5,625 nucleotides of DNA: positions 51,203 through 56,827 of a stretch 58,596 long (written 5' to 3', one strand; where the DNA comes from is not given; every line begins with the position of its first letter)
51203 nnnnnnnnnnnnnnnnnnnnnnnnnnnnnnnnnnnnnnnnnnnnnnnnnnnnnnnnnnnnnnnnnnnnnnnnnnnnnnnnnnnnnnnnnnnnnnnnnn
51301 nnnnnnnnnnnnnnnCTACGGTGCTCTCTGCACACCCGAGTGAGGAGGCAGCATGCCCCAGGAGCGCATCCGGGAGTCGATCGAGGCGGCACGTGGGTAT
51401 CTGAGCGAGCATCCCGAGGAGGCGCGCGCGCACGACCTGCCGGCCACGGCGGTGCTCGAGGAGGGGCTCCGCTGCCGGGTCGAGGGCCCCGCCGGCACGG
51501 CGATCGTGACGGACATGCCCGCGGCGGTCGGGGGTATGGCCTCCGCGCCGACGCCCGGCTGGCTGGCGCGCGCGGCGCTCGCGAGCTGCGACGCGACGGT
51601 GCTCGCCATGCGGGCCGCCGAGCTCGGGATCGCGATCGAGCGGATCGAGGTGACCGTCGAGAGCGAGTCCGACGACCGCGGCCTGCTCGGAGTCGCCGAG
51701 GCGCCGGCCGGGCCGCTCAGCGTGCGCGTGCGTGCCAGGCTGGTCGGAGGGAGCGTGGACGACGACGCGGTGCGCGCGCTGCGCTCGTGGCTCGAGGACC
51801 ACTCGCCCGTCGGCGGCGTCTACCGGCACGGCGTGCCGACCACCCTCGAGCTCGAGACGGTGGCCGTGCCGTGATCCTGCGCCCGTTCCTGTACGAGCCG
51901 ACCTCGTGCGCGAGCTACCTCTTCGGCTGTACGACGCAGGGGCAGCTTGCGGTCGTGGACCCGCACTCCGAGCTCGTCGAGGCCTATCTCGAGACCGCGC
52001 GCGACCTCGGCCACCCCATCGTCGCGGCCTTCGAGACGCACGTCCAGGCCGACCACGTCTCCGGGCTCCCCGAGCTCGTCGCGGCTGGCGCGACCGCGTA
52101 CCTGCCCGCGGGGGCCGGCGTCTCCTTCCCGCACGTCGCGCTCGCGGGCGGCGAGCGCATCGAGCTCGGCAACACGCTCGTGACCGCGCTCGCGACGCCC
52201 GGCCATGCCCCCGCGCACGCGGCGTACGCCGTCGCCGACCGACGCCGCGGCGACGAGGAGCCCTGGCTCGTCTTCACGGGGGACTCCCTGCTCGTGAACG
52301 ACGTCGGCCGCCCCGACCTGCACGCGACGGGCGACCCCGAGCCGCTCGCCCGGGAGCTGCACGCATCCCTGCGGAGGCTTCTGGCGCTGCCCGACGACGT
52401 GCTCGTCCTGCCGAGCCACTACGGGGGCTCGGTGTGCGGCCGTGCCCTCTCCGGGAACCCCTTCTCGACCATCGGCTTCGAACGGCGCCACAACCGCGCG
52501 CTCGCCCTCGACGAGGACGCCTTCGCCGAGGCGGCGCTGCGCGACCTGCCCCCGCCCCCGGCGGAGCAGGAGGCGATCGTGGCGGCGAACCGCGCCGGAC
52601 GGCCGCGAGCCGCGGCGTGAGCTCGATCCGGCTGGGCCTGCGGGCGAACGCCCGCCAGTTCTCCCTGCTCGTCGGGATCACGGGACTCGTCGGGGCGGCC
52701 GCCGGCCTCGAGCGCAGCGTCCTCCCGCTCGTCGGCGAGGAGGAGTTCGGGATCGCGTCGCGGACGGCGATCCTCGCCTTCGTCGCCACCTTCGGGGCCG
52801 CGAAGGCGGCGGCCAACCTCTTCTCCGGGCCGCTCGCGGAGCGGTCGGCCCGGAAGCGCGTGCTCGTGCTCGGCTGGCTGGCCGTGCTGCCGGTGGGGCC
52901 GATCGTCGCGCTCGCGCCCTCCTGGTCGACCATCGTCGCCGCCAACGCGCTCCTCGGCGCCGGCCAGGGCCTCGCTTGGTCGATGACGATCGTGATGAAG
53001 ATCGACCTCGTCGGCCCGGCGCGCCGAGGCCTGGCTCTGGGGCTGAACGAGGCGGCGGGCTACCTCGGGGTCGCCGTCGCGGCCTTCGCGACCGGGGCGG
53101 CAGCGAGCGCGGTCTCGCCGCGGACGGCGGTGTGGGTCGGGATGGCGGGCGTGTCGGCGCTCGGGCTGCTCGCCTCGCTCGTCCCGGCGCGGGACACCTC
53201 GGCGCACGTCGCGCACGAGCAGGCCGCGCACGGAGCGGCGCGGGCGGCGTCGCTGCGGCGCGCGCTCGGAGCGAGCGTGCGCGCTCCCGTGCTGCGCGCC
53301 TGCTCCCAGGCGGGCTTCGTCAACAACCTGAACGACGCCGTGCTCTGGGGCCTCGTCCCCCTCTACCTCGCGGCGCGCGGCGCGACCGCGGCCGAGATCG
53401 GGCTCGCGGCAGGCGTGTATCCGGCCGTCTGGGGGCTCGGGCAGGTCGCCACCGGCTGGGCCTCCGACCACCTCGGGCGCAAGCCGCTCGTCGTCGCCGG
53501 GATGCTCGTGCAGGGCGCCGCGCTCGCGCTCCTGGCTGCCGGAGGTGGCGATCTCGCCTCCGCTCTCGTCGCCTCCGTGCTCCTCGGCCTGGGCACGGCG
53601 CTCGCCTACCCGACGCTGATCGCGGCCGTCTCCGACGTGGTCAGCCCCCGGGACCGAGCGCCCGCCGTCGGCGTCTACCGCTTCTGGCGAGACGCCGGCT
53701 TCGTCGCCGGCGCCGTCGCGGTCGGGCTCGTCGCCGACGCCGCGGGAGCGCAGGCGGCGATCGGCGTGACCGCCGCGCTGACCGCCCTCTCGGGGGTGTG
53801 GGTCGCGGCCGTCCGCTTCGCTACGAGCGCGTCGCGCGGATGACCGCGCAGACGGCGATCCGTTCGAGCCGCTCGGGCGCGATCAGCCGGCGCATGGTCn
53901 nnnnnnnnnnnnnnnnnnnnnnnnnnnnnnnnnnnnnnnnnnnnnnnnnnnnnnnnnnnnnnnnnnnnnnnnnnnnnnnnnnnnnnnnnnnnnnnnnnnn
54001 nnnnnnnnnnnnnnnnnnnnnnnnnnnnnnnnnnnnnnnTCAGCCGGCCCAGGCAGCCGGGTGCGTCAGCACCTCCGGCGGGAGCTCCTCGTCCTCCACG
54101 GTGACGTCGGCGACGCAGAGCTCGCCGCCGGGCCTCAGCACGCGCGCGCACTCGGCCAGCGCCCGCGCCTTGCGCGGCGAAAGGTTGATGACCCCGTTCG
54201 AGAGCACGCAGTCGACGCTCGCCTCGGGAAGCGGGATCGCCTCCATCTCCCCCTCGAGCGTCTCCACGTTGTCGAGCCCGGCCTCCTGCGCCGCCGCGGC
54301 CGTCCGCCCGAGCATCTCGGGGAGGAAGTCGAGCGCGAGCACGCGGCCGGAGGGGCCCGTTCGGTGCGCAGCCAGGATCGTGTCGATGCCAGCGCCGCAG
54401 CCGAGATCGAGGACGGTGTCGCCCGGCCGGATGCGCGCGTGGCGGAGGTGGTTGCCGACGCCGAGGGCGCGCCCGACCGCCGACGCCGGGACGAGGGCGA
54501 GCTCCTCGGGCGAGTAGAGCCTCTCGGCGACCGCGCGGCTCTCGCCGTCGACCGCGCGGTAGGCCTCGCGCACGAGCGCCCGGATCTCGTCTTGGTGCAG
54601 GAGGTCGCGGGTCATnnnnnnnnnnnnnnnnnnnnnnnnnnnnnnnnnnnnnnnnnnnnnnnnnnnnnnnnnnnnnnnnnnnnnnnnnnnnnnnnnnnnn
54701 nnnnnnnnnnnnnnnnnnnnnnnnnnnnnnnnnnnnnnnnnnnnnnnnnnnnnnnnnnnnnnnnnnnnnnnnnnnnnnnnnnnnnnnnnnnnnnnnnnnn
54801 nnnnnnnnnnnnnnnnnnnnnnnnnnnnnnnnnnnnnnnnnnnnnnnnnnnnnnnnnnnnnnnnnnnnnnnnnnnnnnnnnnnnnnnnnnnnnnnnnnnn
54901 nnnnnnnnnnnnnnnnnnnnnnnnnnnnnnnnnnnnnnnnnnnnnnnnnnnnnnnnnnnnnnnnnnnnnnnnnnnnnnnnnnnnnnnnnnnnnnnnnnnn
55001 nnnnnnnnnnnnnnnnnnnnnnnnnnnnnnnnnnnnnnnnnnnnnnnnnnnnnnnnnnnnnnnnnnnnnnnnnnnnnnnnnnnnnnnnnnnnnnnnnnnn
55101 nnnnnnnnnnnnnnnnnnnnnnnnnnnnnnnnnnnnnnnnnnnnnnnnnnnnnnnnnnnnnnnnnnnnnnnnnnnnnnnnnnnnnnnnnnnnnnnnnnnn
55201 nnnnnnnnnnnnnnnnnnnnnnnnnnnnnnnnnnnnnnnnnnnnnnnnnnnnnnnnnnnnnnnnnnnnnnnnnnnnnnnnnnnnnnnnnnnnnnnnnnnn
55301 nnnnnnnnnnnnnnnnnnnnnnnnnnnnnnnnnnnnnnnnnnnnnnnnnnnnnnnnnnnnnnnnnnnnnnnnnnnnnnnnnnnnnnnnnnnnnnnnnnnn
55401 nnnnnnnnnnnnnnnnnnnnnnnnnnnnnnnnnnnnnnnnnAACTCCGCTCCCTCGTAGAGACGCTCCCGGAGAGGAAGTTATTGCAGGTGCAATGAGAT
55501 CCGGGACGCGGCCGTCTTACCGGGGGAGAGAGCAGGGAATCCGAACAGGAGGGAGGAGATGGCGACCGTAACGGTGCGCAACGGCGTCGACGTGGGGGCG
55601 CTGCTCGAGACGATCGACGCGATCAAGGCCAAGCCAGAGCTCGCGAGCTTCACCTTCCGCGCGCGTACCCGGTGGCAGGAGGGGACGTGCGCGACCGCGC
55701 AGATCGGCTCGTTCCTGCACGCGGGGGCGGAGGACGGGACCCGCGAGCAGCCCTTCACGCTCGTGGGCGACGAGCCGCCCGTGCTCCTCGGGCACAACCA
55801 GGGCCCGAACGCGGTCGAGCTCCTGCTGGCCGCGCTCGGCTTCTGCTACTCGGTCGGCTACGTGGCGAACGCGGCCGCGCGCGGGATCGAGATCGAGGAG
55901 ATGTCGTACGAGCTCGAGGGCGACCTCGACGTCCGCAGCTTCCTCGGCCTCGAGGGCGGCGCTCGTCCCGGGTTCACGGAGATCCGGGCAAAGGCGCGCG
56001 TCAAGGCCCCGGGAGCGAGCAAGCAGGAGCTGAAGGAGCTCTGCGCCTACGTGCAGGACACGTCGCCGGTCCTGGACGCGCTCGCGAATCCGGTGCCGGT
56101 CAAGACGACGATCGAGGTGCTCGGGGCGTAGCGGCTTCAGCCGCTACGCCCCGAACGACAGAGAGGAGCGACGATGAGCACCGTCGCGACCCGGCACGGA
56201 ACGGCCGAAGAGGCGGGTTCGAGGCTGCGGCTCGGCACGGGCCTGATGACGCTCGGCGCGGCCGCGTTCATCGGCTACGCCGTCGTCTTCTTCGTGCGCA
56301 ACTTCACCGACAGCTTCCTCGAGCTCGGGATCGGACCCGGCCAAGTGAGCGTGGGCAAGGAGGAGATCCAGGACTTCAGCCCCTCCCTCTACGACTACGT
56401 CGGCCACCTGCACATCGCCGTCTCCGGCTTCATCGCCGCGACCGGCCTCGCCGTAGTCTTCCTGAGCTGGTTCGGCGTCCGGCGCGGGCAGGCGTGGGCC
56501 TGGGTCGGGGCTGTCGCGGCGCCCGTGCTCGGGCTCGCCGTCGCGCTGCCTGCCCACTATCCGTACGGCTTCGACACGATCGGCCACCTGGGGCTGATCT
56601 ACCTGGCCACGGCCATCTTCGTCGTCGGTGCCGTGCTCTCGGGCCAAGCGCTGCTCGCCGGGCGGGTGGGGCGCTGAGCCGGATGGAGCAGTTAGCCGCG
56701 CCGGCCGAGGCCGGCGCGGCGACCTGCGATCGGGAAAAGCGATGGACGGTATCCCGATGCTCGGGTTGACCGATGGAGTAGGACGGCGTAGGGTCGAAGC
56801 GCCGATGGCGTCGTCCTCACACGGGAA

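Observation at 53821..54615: ArsM/AS3MT-like methyltransferase in which the only surviving active-site Cys position is an in-frame UGA: probable selenoenzyme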

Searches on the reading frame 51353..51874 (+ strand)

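Call 36: search_protein_families(library=pfam, proteins=[window:51353-51874:+], max_evalue=0.01)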
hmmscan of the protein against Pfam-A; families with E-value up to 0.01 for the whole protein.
window:51353-51874:+ (173 aa): 1 family
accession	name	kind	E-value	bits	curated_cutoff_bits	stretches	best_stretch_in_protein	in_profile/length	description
PF02566.24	OsmC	-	7.8e-10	39.5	27.5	1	62-166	2-100/100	OsmC-like protein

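Call 76: search_protein_families(library=ncbifam, proteins=[window:51353-51874:+], max_evalue=0.001)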
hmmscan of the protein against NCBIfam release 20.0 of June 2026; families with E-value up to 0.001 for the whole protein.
window:51353-51874:+ (173 aa): 1 family
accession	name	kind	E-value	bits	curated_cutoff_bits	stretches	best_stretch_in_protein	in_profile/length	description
NF041052.1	OsmC_like_Se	domain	3.6e-08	33.4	95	1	49-165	23-138/144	OsmC-related (seleno)protein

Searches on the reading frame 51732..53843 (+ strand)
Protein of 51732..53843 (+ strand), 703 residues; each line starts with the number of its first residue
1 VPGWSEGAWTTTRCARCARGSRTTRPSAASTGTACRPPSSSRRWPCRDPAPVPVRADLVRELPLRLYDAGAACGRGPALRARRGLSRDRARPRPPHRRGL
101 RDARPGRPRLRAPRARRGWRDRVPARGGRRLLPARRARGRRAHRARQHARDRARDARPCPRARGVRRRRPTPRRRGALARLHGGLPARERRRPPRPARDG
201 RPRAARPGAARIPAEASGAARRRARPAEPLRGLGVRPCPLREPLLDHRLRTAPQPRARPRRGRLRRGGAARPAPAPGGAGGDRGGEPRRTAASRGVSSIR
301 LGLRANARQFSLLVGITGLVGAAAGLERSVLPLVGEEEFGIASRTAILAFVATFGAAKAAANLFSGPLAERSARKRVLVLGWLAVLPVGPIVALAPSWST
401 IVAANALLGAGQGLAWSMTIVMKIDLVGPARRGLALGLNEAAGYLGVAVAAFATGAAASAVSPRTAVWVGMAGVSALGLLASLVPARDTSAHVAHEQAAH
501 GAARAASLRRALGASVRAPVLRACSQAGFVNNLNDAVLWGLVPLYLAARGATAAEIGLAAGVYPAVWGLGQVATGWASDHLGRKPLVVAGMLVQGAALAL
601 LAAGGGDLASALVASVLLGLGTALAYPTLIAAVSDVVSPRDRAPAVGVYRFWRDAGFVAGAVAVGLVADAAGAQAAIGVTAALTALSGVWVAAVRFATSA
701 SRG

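Call 50: search_protein_families(library=pfam, proteins=[window:51732-53843:+], max_evalue=0.0001)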
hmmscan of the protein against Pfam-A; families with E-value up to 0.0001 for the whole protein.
window:51732-53843:+ (703 aa): 2 families
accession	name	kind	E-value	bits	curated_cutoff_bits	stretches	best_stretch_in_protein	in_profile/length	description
PF07690.21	MFS_1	-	7.9e-40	137.3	33.4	2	527-694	4-170/347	Major Facilitator Superfamily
PF00083.30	Sugar_tr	-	3.7e-05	23.2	22.3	0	552-694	44-187/452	Sugar (and other) transporter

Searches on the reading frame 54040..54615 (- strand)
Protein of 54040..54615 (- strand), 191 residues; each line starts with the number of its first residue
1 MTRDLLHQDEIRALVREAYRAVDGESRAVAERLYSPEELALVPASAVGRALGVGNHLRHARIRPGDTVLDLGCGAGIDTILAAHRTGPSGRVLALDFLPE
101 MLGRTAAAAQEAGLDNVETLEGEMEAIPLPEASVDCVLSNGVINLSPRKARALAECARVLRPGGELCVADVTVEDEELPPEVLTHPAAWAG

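Call 32: find_related_loci(query=window:54043-54615:-, collection=metagenome_contigs, flank=4000)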
Query window:54043-54615:- (191 aa) in metagenome_contigs; peptide patterns used: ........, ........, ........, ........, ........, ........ (x = any residue, [..] = any of these).
600 stretches matched a pattern (row limit reached: there are more); 89 encode a relative of the query (tblastn E <= 1e-3); the best 80 are kept; 80 distinct loci.
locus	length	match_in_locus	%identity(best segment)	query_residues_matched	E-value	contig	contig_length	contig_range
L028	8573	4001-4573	99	1-191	1e-120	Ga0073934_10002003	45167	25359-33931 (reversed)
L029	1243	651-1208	85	1-186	2e-109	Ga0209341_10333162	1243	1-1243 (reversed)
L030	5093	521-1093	82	1-191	6e-101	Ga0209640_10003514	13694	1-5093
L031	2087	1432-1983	88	3-186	1e-104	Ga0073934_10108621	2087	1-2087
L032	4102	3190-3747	82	1-186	1e-98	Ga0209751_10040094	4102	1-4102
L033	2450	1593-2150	82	1-186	2e-100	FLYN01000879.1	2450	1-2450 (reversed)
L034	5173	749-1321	85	1-191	3e-97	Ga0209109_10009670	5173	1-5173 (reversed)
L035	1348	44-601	80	1-186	4e-104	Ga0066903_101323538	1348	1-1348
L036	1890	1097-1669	84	1-191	5e-102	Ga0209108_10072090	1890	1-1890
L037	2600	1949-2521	81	1-191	1e-99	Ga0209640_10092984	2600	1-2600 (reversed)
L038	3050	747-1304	84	1-186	5e-97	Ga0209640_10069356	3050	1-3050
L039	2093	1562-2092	88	3-179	1e-98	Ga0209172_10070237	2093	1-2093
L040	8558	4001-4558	85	1-186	8e-94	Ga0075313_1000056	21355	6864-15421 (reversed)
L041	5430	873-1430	81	1-186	2e-93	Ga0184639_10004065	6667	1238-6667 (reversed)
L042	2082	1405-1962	82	1-186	2e-93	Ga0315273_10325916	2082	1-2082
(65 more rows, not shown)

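Call 44: find_encoding_contigs(protein=window:54040-54615:-, flank=10000, max_places=3)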
Protein window:54040-54615:- (191 aa): 1 contig read that carries it; 1 place shown.
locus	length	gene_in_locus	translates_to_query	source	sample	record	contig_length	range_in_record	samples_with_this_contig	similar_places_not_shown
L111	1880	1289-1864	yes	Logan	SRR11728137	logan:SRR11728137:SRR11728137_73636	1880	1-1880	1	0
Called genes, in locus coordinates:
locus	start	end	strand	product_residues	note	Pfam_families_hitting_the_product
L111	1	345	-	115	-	?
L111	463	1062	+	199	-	PF04542:Sigma70_r2, PF08281:Sigma70_r4_2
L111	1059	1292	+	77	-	PF13490:zf-HC2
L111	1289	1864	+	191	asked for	PF01135:PCMT (weak), PF13489:Methyltransf_23, PF01728:FtsJ (weak), PF01209:Ubie_methyltran, PF13847:Methyltransf_31, PF08241:Methyltransf_11, PF08242:Methyltransf_12, PF13649:Methyltransf_25, +1 more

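Call 71: search_protein_representatives(protein=window:54043-54615:-)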
Query: 191 residues. Proteins with E-value up to 0.001 (for the whole library): 48119; up to 1e-10: 6370; up to 1e-30: 353. The best 150 are listed.
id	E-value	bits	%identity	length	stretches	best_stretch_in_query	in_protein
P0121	5.8e-87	306.8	77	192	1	2-191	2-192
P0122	3.3e-84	297.8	75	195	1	2-191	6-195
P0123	6.0e-74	264.4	65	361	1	3-191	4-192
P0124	3.2e-73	262.0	48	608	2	16-190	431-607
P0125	1.7e-60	220.5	59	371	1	3-191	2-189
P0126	2.0e-60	220.3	58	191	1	2-191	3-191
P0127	6.3e-59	215.4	58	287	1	3-191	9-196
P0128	1.1e-58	214.6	78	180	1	42-171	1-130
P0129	8.4e-58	211.7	43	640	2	28-184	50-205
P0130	3.4e-56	206.5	66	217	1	40-191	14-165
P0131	6.4e-55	202.3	55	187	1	8-191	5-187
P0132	1.2e-54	201.5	75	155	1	68-191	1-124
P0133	3.0e-54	200.2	58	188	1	8-191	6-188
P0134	1.5e-53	197.9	68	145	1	3-141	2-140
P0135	3.0e-53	196.9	41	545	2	34-173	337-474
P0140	1.7e-46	174.9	51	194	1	8-191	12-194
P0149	6.7e-41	156.7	48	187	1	10-191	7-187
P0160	1.4e-38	149.0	49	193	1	21-191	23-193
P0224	2.9e-35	138.3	50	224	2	37-191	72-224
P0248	2.2e-34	135.4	47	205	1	28-191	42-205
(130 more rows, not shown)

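Call 73: list_cluster_members(proteins=[P0121, P0122, P0126, P0131, P0133, P0140, P0149, P0160, P0224, P0248])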
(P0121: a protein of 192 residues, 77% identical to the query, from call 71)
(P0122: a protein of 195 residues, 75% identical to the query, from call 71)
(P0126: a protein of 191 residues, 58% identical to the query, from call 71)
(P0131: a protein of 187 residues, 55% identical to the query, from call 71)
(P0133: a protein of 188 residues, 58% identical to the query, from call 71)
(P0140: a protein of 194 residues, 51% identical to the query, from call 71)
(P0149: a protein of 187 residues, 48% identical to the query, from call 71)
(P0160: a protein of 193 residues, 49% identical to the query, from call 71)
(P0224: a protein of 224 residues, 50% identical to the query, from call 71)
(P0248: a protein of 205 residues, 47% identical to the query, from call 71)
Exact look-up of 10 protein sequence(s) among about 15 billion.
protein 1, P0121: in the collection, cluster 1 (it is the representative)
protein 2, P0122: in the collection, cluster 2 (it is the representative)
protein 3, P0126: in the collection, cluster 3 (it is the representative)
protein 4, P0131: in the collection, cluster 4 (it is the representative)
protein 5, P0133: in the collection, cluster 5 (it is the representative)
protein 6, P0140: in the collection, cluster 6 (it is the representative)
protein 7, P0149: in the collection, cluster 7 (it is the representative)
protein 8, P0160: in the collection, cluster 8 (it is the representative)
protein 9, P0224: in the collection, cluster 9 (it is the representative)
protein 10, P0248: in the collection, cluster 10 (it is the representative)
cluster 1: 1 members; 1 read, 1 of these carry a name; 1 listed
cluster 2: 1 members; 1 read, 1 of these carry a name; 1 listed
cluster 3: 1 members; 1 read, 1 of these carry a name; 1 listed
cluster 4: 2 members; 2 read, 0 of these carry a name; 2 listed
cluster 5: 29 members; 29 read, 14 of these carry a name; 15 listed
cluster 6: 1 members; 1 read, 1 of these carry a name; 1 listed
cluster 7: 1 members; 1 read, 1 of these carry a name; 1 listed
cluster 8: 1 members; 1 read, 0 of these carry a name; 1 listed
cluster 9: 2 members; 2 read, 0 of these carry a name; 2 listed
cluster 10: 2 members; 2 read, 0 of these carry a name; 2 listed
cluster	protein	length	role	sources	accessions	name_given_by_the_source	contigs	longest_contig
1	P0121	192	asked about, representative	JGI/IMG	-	arsenite methyltransferase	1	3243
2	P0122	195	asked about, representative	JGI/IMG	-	arsenite methyltransferase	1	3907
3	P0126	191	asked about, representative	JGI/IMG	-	SAM-dependent methyltransferase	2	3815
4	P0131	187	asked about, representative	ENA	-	-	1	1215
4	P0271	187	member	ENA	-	-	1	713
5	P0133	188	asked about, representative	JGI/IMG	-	ubiquinone/menaquinone biosynthesis C-methylase UbiE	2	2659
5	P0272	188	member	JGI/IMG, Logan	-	ubiquinone/menaquinone biosynthesis C-methylase UbiE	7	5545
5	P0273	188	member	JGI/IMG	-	SAM-dependent methyltransferase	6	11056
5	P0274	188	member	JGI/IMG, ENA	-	SAM-dependent methyltransferase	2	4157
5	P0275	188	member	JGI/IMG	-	SAM-dependent methyltransferase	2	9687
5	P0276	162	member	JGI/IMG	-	ubiquinone/menaquinone biosynthesis C-methylase UbiE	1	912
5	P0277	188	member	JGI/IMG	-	ubiquinone/menaquinone biosynthesis C-methylase UbiE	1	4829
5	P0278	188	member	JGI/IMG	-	SAM-dependent methyltransferase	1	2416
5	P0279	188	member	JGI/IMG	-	SAM-dependent methyltransferase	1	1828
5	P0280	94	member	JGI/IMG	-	ubiquinone/menaquinone biosynthesis C-methylase UbiE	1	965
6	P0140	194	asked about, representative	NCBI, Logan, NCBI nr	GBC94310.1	putative methyltransferase YcgJ [bacterium HR16]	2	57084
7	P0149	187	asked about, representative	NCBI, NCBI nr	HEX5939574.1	MAG TPA: methyltransferase domain-containing protein [Dehalococcoidia bacterium] | methyltransferase domain-containing protein [Dehalococcoidia bacterium]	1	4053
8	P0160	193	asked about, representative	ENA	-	-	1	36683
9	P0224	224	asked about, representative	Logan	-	-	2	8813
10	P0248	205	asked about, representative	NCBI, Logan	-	-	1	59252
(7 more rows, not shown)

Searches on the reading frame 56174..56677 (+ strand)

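Call 36: search_protein_families(library=pfam, proteins=[window:56174-56677:+], max_evalue=0.01)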
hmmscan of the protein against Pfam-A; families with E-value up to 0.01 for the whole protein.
window:56174-56677:+ (167 aa): 1 family
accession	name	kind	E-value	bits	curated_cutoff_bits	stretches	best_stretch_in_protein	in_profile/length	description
PF23809.1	Phage_holin_9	-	0.0063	16.7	27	0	91-124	80-113/130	Bacteriophage holin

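Call 76: search_protein_families(library=ncbifam, proteins=[window:56174-56677:+], max_evalue=0.001)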
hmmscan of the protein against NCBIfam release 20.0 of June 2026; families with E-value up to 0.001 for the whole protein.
window:56174-56677:+ (167 aa): 0 families
